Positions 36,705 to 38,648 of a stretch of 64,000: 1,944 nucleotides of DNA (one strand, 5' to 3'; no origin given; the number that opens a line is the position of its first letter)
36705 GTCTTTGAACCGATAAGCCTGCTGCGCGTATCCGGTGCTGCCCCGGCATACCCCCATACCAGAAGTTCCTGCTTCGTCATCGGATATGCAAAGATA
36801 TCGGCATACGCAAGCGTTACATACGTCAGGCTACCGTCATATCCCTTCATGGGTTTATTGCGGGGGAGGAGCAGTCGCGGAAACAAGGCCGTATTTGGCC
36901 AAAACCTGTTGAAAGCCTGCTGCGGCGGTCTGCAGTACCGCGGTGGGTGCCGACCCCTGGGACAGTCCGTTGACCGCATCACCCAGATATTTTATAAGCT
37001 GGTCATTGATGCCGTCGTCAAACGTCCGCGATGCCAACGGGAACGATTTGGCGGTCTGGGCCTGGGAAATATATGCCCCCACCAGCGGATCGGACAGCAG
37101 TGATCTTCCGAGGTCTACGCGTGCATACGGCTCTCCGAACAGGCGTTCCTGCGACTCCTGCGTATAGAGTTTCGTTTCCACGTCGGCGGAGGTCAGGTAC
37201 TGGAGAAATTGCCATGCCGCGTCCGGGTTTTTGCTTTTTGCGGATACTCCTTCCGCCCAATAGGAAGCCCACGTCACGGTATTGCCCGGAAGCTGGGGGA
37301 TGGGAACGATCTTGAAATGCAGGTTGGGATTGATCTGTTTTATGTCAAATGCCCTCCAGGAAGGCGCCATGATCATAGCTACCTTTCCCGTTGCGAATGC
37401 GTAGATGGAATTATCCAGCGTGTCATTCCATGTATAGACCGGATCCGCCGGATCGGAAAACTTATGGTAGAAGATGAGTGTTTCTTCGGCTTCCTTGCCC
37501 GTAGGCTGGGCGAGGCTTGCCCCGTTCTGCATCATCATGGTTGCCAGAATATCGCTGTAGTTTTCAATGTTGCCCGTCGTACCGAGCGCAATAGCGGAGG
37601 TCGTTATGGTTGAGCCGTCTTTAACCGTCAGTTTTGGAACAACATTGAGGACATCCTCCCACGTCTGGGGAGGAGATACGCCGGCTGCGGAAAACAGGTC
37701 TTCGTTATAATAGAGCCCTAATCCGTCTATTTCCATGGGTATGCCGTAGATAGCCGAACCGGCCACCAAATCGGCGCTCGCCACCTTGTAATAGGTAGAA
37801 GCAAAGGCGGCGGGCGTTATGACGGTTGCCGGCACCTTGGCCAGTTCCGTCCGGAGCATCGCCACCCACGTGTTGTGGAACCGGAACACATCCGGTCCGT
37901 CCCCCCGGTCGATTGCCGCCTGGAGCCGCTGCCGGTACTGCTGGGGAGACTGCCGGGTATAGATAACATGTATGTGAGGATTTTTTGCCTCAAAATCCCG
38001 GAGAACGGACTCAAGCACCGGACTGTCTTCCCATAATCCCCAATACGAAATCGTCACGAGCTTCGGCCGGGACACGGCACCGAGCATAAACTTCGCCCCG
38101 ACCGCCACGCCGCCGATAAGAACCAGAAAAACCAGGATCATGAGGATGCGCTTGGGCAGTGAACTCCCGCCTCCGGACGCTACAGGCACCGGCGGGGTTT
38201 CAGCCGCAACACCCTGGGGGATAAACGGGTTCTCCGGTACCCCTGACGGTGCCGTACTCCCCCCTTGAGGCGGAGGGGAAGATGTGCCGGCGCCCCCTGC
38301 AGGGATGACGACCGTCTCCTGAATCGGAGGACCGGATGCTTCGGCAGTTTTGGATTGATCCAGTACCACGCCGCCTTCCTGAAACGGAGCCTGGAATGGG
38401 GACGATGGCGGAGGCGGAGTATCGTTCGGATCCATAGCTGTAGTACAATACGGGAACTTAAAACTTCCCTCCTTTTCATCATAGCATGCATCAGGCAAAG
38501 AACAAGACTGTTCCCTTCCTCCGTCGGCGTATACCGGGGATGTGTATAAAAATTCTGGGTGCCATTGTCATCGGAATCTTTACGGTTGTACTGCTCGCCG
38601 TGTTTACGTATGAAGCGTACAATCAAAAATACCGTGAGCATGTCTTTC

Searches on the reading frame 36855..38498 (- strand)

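Call 58: search_protein_families(library=pfam, proteins=[window:36855-38498:-], max_evalue=0.01)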
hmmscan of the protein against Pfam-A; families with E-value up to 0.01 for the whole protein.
window:36855-38498:- (547 aa): 3 families
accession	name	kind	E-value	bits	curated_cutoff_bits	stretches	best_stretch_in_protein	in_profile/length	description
PF01547.30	SBP_bac_1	-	3.2e-37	129.6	26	1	164-440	12-305/307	Bacterial extracellular solute-binding protein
PF13416.11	SBP_bac_8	-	1.7e-33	117.1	27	1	167-446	4-254/279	Bacterial extracellular solute-binding protein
PF13531.11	SBP_bac_11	-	0.005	17.1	25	0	160-221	11-68/227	Bacterial extracellular solute-binding protein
